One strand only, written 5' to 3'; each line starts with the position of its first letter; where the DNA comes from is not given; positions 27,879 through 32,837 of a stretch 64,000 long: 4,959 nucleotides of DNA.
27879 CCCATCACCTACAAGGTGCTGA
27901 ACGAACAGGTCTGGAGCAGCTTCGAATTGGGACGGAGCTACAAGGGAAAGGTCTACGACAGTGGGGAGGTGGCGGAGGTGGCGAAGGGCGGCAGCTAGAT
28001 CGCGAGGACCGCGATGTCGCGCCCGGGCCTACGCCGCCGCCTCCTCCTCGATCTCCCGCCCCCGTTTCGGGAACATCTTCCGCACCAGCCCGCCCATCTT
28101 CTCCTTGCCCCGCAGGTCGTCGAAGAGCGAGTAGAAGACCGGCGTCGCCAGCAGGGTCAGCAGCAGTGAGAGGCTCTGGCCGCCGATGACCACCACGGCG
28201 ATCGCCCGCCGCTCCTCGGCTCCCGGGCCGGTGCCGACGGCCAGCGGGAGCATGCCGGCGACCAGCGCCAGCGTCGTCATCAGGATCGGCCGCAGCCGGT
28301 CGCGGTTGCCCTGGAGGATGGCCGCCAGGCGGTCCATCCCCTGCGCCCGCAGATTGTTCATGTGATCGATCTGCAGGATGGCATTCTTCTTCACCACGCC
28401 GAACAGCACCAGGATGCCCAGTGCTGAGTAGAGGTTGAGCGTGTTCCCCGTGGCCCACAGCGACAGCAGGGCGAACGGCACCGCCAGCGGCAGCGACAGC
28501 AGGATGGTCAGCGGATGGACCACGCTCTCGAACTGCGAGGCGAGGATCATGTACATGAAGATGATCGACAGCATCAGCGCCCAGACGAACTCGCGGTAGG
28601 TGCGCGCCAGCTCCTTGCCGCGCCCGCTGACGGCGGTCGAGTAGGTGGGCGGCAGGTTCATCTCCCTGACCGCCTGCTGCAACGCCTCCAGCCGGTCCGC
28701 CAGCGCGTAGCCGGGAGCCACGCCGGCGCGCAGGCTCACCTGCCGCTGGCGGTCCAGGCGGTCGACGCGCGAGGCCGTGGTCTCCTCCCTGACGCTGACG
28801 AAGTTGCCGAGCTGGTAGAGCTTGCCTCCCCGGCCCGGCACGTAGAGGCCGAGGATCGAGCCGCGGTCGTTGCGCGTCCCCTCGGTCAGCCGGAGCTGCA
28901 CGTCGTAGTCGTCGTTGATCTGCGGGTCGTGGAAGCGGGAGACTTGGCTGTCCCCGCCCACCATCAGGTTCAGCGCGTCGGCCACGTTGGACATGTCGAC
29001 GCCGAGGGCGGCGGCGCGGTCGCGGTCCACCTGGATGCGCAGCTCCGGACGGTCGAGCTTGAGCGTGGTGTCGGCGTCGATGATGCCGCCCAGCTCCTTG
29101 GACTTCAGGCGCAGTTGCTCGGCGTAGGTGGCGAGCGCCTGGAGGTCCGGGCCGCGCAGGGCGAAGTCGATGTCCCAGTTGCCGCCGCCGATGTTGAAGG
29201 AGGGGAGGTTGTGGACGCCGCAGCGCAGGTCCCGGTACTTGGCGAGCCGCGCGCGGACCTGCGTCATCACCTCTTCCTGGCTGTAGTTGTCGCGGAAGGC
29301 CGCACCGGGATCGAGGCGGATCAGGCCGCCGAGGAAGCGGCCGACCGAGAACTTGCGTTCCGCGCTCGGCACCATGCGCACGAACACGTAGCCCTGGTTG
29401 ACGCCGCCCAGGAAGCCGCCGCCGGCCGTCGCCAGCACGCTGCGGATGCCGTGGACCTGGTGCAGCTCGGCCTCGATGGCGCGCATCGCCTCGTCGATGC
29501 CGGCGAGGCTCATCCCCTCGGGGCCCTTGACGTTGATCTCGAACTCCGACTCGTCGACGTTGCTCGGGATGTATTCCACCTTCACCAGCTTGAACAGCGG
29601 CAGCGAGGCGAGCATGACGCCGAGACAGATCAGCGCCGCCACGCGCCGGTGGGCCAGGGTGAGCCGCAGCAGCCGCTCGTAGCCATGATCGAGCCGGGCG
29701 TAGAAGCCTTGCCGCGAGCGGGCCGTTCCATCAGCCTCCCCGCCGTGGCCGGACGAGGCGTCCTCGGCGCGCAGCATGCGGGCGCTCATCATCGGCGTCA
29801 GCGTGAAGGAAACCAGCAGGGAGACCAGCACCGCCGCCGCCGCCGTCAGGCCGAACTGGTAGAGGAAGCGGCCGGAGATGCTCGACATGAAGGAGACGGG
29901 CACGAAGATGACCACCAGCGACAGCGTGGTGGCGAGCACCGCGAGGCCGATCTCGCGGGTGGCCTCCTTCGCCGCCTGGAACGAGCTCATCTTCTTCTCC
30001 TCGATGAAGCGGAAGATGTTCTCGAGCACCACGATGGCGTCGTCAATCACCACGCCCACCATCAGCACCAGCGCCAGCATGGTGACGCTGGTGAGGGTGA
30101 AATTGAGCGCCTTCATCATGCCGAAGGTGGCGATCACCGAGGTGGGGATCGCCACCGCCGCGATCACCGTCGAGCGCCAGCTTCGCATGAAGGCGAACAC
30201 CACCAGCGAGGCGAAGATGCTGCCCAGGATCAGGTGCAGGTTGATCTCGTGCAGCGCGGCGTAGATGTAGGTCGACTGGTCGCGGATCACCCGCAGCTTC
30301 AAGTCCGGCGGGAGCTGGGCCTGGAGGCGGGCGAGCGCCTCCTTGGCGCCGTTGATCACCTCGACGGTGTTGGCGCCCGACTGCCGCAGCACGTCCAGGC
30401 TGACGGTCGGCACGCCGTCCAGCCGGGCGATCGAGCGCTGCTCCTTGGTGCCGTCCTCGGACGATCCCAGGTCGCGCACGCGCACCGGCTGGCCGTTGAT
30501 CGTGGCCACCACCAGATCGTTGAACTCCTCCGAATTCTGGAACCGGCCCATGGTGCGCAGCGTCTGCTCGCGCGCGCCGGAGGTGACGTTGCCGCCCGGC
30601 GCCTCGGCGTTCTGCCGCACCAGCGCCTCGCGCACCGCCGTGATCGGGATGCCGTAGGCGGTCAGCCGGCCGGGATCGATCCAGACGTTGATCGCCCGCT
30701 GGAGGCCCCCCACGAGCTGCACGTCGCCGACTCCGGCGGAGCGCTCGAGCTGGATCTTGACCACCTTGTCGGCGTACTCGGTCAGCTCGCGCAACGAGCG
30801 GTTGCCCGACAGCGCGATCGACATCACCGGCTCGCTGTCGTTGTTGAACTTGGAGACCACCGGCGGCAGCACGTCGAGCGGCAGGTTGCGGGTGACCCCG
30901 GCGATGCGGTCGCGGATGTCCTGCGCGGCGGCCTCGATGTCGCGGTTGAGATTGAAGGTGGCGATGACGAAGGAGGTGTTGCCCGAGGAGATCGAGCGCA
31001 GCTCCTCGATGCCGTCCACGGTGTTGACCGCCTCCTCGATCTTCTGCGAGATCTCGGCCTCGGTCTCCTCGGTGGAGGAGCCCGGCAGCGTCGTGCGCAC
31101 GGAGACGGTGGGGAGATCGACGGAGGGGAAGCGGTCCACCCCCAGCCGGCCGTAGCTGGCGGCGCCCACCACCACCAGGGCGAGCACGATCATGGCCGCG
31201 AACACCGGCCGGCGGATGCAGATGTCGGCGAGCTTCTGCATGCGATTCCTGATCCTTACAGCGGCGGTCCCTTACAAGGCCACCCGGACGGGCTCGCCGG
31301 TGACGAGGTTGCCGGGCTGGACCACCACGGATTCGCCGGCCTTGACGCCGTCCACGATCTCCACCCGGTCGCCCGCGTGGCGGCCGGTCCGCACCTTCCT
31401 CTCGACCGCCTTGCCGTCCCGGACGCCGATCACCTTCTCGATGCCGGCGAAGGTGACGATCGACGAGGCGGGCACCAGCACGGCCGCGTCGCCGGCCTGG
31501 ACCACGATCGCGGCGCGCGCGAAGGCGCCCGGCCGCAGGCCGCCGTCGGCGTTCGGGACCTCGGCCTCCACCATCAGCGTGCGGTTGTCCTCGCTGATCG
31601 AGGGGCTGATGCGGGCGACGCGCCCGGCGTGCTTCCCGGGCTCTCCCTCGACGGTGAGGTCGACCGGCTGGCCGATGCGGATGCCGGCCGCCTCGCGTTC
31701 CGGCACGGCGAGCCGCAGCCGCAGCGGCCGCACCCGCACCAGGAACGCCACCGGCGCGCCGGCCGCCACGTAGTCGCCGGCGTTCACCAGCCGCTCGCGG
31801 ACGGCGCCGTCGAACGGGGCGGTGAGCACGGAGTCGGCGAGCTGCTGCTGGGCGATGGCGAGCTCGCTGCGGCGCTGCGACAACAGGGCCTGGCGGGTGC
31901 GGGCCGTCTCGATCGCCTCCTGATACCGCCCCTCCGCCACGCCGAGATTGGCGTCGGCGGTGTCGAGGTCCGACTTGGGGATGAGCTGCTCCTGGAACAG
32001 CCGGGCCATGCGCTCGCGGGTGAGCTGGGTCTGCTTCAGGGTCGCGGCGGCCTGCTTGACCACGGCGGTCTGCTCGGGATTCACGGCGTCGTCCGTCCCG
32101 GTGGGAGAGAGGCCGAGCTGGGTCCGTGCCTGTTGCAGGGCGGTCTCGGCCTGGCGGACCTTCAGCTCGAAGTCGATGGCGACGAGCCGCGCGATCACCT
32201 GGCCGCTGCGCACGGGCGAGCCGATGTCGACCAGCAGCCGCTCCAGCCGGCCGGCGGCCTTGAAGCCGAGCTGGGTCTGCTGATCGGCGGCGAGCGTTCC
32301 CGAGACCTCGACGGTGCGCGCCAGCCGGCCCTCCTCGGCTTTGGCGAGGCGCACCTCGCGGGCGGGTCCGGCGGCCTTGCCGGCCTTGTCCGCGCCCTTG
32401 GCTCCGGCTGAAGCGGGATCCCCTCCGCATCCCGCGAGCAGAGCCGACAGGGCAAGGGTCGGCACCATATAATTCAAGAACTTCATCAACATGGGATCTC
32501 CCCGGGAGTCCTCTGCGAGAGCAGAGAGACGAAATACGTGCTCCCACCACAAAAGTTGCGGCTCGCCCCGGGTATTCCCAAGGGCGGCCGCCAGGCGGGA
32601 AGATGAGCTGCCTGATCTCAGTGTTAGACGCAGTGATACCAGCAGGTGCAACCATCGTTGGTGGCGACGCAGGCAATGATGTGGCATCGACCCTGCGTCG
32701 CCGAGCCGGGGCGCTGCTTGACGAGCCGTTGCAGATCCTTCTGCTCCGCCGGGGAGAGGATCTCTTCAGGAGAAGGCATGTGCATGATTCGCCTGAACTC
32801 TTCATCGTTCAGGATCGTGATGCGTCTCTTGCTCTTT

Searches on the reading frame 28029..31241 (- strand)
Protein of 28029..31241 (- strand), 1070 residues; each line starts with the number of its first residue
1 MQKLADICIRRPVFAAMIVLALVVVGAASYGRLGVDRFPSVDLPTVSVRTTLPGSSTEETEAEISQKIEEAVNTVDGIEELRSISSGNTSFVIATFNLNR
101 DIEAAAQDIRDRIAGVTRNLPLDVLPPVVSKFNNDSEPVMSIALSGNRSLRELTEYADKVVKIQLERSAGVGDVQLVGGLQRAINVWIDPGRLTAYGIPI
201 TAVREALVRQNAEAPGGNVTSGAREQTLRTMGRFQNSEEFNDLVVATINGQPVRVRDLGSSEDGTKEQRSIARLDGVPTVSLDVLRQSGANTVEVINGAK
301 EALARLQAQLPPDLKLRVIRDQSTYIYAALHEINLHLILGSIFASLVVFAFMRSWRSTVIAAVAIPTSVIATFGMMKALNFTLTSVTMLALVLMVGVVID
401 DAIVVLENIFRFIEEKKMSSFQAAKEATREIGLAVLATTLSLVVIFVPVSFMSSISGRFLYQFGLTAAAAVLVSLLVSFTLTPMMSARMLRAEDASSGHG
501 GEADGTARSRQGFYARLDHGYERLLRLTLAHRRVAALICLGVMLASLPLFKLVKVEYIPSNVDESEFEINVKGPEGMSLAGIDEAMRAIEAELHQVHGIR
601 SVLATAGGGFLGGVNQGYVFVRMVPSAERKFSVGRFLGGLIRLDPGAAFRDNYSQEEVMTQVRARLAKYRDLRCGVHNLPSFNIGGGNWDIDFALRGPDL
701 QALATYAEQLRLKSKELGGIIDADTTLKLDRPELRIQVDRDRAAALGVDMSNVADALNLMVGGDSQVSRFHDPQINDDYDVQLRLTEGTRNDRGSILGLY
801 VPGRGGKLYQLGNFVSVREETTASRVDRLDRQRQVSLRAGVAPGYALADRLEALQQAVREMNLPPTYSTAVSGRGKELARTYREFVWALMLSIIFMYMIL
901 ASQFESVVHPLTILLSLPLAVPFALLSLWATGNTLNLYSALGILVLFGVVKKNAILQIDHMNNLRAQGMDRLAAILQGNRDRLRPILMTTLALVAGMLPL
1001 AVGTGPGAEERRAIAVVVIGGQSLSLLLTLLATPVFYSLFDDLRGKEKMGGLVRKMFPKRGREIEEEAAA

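Call 10: search_protein_families(library=pfam, proteins=[window:28029-31241:-], max_evalue=0.001)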
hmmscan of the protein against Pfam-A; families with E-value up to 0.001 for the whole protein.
window:28029-31241:- (1070 aa): 3 families
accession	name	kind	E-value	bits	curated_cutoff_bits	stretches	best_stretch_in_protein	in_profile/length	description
PF00873.25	ACR_tran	-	2.4e-260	866.9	28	1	6-1040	3-1020/1021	AcrB/AcrD/AcrF family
PF03176.21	MMPL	-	1.3e-08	34.6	20.5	1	338-485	150-298/333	MMPL family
PF02355.23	SecD_SecF_C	-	9.9e-05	22.3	20.5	0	336-478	35-175/189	Protein export membrane protein SecD/SecF, C-terminal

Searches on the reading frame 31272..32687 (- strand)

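Call 10: search_protein_families(library=pfam, proteins=[window:31272-32687:-], max_evalue=0.001)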
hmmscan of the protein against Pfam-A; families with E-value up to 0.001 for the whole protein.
window:31272-32687:- (471 aa): 3 families
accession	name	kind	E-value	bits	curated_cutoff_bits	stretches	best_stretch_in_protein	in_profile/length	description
PF16576.10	HlyD_D23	-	8.3e-27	94.3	30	1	122-390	2-214/214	Barrel-sandwich domain of CusB or HlyD membrane-fusion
PF13437.12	HlyD_3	-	1.3e-19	71.3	22.2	1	287-387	1-106/106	HlyD family secretion protein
PF00364.28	Biotin_lipoyl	-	0.00049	20.3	22.1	0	287-314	44-71/73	Biotin-requiring enzyme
